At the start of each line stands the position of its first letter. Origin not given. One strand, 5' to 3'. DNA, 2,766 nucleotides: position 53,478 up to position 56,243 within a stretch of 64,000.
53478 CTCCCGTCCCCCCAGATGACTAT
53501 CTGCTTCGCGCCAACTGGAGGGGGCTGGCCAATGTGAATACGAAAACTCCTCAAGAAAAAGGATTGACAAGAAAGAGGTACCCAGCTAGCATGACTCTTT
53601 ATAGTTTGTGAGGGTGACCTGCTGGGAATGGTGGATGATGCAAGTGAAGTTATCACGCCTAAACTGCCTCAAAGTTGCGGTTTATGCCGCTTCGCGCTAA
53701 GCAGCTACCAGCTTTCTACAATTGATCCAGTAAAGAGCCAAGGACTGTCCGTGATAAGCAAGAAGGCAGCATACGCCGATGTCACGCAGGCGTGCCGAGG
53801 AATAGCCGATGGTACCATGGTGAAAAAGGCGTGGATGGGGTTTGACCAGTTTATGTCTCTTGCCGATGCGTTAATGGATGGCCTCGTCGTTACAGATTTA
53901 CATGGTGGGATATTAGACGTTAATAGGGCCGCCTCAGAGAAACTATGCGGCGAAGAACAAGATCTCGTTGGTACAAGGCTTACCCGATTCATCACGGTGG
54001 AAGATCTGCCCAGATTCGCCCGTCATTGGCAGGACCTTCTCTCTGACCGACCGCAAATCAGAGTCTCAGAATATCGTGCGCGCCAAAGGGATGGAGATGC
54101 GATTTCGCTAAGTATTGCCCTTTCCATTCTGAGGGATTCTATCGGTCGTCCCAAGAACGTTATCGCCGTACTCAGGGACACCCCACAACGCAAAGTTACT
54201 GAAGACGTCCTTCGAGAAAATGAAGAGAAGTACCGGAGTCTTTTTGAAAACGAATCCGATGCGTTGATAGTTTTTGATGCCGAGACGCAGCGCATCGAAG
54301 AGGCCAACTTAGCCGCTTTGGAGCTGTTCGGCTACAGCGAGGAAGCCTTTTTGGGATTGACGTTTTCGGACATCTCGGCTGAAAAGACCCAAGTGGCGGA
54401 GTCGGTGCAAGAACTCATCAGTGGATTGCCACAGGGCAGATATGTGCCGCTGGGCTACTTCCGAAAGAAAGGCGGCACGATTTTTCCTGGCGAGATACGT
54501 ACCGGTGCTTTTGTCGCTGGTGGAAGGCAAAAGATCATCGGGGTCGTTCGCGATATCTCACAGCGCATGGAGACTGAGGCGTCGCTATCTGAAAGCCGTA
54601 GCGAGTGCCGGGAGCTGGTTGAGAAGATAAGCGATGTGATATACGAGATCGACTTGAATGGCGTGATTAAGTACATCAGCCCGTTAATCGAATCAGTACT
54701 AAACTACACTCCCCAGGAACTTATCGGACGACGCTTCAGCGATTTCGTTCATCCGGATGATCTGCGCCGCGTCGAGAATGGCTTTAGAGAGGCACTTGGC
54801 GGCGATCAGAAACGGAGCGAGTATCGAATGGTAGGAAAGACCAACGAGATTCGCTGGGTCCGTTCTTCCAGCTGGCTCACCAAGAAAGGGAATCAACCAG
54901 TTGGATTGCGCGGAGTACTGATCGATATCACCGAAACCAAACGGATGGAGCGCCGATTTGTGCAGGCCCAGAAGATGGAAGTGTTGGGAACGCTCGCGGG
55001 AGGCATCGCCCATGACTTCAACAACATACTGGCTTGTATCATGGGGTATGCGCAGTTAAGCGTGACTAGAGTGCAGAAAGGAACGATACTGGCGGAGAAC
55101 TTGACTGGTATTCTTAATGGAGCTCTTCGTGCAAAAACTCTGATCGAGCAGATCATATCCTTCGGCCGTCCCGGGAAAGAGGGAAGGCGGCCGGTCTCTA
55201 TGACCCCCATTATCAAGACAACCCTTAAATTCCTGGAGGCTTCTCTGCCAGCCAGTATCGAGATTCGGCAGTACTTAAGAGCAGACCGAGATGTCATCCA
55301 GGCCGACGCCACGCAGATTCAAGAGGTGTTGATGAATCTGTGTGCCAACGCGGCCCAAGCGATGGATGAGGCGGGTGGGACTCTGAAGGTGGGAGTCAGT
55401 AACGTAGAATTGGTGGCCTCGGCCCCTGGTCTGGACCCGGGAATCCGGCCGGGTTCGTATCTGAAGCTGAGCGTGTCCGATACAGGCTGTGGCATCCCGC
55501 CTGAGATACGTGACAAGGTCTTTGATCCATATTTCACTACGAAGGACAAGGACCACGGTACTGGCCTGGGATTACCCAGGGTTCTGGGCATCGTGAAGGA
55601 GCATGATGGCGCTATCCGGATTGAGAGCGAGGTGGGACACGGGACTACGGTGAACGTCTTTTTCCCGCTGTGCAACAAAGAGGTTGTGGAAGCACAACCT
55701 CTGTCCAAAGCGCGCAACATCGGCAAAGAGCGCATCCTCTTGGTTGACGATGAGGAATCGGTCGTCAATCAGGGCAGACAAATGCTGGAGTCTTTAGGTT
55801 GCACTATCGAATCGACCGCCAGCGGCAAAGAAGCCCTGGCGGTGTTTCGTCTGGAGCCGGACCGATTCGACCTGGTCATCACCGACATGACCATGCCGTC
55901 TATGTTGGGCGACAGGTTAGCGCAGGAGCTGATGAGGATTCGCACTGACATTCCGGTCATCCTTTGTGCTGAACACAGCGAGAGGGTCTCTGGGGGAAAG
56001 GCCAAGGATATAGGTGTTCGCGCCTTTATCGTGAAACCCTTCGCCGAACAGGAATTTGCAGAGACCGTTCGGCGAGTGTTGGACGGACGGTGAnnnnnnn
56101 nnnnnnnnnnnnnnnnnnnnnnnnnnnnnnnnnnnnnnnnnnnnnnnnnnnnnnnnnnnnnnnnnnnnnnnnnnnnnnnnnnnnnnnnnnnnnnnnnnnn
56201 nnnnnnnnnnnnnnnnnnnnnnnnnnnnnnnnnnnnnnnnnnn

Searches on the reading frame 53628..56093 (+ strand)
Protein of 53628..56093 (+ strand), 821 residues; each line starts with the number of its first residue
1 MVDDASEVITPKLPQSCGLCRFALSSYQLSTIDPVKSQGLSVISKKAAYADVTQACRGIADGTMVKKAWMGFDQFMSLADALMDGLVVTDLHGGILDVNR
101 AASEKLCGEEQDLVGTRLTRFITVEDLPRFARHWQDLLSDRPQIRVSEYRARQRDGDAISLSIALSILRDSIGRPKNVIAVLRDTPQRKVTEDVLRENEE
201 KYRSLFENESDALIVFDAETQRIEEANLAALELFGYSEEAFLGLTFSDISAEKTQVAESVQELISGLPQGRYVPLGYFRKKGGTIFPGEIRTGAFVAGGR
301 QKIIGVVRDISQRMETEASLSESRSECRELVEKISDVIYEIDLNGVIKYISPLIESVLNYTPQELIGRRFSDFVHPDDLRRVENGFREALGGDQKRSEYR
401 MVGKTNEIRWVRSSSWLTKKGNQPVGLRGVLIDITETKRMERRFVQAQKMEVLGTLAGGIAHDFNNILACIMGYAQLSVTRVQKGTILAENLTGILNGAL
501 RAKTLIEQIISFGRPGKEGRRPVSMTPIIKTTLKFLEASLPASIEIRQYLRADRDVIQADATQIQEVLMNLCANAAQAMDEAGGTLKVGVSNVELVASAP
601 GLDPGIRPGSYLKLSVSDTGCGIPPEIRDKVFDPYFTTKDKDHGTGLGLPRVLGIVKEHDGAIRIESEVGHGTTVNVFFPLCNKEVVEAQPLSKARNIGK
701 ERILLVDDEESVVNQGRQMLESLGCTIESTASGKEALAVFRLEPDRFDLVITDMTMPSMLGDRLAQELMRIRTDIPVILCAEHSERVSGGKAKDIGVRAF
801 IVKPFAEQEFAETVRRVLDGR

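Call 69: search_protein_families(library=pfam, max_evalue=0.00001, proteins=[window:53628-56093:+])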
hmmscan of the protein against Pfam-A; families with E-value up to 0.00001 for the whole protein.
window:53628-56093:+ (821 aa): 10 families
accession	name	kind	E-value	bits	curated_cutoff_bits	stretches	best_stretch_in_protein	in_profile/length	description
PF08448.16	PAS_4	-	1.3e-27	96.6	23.1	2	80-189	2-109/110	PAS fold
PF13426.13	PAS_9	-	7.2e-27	94.1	27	2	338-436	4-103/103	PAS domain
PF08447.18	PAS_3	-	1.5e-25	89.7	25.6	2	349-430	3-88/89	PAS fold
PF00989.32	PAS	-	1.9e-25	89.5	22.6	2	328-413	4-91/113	PAS fold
PF00072.30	Response_reg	-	5.1e-22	78.6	30.2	1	703-814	1-110/111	Response regulator receiver domain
PF02518.31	HATPase_c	-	4e-21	76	26.4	1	560-681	2-109/111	Histidine kinase-, DNA gyrase B-, and HSP90-like ATPase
PF13188.13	PAS_8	-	8e-17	60.9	21.8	1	200-253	1-54/65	PAS domain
PF14598.12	PAS_11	-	1.2e-08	35.3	25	0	342-411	9-79/109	PAS domain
PF24820.1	Diguanyl_cycl_sensor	-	3.6e-08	33.8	28.1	0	80-164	3-92/109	Diguanylate cyclase-like sensor domain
PF00512.31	HisKA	-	9.9e-06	26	26.9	0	454-515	3-63/66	His Kinase A (phospho-acceptor) domain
